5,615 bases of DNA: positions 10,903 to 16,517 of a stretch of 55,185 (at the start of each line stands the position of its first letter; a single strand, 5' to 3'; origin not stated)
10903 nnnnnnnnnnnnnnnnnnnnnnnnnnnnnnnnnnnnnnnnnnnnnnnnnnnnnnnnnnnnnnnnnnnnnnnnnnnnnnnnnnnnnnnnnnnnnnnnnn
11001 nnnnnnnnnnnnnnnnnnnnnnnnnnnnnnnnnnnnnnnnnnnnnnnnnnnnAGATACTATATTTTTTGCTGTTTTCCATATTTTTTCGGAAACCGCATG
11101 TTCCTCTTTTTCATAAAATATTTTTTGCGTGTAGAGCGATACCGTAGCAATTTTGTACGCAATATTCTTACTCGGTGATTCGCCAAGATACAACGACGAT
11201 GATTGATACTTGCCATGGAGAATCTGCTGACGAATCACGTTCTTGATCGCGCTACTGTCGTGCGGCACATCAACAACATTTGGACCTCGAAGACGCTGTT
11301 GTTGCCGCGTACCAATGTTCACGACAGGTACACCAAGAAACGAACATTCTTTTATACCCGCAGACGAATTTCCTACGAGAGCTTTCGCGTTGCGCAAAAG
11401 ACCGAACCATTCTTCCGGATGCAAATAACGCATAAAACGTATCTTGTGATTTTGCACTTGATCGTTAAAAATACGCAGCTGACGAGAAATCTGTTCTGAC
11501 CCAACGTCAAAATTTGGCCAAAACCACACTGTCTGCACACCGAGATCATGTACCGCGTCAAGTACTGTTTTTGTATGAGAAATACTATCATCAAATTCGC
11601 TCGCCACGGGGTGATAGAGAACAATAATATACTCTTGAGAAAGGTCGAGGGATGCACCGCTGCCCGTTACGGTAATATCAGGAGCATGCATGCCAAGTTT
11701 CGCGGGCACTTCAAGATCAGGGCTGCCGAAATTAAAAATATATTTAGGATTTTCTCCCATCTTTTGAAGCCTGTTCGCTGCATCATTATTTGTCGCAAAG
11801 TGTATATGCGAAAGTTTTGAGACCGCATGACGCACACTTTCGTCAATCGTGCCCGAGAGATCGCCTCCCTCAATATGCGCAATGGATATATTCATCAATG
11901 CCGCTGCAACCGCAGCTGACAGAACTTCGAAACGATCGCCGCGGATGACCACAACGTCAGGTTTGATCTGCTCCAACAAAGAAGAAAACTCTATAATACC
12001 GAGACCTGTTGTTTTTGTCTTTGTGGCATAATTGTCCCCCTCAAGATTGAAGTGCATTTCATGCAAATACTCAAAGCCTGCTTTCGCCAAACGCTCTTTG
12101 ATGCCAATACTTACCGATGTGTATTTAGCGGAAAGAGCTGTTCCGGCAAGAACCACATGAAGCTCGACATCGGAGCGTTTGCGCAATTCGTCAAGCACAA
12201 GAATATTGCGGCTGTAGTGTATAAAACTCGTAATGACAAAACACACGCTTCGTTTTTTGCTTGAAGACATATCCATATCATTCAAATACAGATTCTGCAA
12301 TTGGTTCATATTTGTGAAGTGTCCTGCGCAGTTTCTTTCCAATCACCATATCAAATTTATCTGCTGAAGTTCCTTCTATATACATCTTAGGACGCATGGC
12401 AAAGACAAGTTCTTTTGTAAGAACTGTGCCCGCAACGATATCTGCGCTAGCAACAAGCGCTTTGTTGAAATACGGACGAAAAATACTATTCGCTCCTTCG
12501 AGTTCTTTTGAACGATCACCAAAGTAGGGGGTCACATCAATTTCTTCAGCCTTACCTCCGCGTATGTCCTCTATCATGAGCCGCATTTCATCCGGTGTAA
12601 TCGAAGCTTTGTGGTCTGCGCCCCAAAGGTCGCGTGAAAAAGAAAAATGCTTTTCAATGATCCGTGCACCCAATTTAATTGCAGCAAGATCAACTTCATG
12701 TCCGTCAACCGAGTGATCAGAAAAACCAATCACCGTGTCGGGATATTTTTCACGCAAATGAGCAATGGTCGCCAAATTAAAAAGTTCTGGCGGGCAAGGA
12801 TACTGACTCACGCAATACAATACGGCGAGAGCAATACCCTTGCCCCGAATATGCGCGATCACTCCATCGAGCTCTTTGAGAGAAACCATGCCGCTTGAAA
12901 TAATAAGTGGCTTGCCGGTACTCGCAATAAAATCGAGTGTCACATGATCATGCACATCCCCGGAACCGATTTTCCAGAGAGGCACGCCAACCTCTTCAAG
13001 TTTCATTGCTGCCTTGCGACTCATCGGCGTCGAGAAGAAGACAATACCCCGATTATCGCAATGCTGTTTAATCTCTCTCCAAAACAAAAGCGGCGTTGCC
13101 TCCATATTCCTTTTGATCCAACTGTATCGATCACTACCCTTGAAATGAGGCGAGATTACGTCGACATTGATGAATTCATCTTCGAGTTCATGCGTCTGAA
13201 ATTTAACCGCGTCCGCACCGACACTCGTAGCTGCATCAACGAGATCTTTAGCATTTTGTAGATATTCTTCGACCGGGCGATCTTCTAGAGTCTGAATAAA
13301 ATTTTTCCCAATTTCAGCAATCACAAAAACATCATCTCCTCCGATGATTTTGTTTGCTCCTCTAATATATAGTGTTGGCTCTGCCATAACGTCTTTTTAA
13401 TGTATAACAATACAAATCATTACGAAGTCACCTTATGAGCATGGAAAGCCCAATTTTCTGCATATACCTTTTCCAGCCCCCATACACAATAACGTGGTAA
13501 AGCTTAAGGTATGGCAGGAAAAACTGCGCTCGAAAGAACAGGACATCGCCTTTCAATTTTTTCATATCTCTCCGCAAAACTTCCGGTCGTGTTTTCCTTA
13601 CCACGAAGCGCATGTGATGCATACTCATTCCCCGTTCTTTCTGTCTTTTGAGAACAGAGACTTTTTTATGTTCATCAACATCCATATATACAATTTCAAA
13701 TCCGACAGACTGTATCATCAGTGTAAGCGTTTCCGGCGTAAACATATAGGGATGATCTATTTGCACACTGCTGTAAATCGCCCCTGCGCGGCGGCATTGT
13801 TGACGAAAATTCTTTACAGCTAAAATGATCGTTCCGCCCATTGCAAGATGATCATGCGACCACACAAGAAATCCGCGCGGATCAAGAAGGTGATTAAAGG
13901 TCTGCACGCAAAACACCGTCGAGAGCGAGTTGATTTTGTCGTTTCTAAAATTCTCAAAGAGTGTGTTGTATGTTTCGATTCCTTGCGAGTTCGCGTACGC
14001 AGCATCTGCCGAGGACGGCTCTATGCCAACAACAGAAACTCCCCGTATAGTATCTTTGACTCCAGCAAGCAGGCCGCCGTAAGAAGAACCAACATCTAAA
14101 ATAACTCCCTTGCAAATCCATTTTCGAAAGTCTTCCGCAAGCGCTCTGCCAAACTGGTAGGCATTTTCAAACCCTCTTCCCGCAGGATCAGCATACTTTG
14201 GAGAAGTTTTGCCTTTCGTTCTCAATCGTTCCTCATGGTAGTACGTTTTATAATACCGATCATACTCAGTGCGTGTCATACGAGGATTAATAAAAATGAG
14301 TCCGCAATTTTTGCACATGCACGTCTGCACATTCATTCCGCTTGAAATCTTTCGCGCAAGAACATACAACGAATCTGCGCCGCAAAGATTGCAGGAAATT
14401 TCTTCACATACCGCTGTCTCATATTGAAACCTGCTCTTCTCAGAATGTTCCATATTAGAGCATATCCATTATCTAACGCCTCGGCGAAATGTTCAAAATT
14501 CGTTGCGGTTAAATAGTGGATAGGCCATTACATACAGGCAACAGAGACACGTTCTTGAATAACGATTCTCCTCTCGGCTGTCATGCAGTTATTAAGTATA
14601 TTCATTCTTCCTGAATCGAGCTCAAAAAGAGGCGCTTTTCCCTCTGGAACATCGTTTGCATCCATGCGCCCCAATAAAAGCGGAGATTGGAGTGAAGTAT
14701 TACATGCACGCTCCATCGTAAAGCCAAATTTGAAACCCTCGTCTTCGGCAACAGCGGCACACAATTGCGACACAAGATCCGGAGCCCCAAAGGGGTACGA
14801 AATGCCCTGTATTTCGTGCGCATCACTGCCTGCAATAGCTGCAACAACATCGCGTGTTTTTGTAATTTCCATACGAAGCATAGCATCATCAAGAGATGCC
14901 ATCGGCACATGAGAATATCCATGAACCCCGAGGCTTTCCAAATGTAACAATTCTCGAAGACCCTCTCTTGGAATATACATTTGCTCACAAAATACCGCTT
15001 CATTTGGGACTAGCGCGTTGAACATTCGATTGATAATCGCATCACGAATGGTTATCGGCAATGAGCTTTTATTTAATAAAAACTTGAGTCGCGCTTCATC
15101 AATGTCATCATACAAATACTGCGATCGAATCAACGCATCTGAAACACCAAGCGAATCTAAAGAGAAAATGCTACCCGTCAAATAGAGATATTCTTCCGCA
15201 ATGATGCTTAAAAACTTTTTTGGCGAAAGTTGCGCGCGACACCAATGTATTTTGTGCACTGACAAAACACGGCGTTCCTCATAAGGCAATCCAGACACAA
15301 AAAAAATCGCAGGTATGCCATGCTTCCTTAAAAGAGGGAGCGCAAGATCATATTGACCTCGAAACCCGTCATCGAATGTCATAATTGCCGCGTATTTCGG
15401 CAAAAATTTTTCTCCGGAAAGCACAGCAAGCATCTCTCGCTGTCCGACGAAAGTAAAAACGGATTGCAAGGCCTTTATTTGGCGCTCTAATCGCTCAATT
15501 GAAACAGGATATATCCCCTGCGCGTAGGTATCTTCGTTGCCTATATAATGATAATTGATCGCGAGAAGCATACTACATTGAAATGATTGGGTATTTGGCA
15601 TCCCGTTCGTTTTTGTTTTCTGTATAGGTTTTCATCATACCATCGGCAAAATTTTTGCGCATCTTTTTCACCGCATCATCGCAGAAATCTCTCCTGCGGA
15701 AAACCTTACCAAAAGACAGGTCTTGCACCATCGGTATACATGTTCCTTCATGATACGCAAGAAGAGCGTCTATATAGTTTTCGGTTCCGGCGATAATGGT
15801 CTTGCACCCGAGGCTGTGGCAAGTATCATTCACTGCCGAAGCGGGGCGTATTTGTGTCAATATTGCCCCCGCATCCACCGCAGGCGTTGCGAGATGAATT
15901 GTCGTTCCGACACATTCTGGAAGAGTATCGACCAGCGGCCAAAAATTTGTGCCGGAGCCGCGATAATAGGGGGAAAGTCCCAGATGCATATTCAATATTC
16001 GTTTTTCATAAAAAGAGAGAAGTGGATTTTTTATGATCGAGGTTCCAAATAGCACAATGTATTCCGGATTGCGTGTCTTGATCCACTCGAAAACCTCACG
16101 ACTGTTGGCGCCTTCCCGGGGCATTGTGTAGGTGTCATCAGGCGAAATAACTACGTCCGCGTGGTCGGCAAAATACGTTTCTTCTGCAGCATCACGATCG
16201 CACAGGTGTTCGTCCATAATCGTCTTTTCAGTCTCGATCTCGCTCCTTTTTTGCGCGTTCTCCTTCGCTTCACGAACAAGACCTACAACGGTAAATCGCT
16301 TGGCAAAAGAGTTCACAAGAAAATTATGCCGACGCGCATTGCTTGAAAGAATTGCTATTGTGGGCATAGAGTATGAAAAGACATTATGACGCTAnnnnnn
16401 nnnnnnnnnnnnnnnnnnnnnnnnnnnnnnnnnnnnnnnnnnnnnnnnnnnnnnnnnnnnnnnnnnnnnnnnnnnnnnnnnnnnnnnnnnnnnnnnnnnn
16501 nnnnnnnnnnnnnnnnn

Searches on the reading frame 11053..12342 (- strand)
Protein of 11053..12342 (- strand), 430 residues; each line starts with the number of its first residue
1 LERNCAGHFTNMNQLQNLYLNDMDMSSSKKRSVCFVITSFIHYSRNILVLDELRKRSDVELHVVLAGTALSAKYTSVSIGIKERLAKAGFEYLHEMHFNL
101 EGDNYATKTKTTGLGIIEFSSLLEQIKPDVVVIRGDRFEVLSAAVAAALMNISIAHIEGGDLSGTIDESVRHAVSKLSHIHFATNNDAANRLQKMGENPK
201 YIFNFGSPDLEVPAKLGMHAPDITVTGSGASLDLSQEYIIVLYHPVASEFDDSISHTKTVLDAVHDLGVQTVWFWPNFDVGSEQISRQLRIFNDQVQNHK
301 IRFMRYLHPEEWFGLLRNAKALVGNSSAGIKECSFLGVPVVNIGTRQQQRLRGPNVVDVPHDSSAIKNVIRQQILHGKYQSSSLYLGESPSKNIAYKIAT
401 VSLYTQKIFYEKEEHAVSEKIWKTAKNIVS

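Call 7: search_protein_families(library=pfam, proteins=[window:11053-12342:-], max_evalue=0.001)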
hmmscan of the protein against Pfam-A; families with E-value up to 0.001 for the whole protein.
window:11053-12342:- (430 aa): 1 family
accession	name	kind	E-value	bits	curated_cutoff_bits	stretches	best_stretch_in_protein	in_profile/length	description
PF02350.25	Epimerase_2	-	2.8e-64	217.6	30.6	1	52-395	2-343/347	UDP-N-acetylglucosamine 2-epimerase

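Call 66: search_protein_families(library=ncbifam, proteins=[window:11053-12342:-], max_evalue=0.001)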
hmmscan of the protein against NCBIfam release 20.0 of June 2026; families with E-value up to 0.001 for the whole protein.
window:11053-12342:- (430 aa): 2 families
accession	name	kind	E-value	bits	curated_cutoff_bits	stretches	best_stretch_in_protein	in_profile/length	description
TIGR03568.1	NeuC_NnaA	equivalog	1.8e-98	329.8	235.9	1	32-386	2-353/365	UDP-N-acetylglucosamine 2-epimerase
TIGR00236.1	wecB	equivalog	3.8e-15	55.9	210.15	1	96-343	54-300/366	non-hydrolyzing UDP-N-acetylglucosamine 2-epimerase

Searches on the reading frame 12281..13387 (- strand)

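Call 7: search_protein_families(library=pfam, proteins=[window:12281-13387:-], max_evalue=0.001)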
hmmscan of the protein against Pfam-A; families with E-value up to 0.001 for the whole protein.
window:12281-13387:- (369 aa): 2 families
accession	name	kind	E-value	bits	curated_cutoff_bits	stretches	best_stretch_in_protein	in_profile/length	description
PF03102.20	NeuB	-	4.7e-62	210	22.1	1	49-276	1-230/241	NeuB family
PF08666.17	SAF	-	9e-06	26.6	21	1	311-366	4-60/63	SAF domain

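Call 66: search_protein_families(library=ncbifam, proteins=[window:12281-13387:-], max_evalue=0.001)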
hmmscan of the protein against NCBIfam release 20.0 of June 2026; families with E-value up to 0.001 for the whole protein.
window:12281-13387:- (369 aa): 2 families
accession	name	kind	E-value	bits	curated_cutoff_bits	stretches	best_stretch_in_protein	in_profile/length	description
TIGR03569.1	NeuB_NnaB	equivalog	8.5e-71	238.7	399.65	1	21-359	2-325/329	N-acetylneuraminate synthase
TIGR03586.1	PseI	equivalog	1.1e-57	195.7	340.25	1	20-362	2-326/327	pseudaminic acid synthase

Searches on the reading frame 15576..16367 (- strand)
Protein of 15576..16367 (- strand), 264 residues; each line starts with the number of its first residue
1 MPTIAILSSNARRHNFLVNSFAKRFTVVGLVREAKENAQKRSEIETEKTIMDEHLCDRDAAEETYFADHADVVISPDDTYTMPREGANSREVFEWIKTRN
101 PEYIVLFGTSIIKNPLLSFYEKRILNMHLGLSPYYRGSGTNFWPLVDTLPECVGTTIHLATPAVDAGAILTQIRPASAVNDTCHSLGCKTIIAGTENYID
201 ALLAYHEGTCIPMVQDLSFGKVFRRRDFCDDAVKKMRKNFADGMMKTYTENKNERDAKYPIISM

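Call 8: search_protein_families(library=pfam, proteins=[window:15576-16367:-], max_evalue=0.001)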
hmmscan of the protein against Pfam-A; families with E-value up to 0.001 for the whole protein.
window:15576-16367:- (264 aa): 1 family
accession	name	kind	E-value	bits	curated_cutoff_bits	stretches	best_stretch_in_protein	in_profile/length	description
PF00551.24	Formyl_trans_N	-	2e-11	44.4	26.1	1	81-201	60-180/181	Formyl transferase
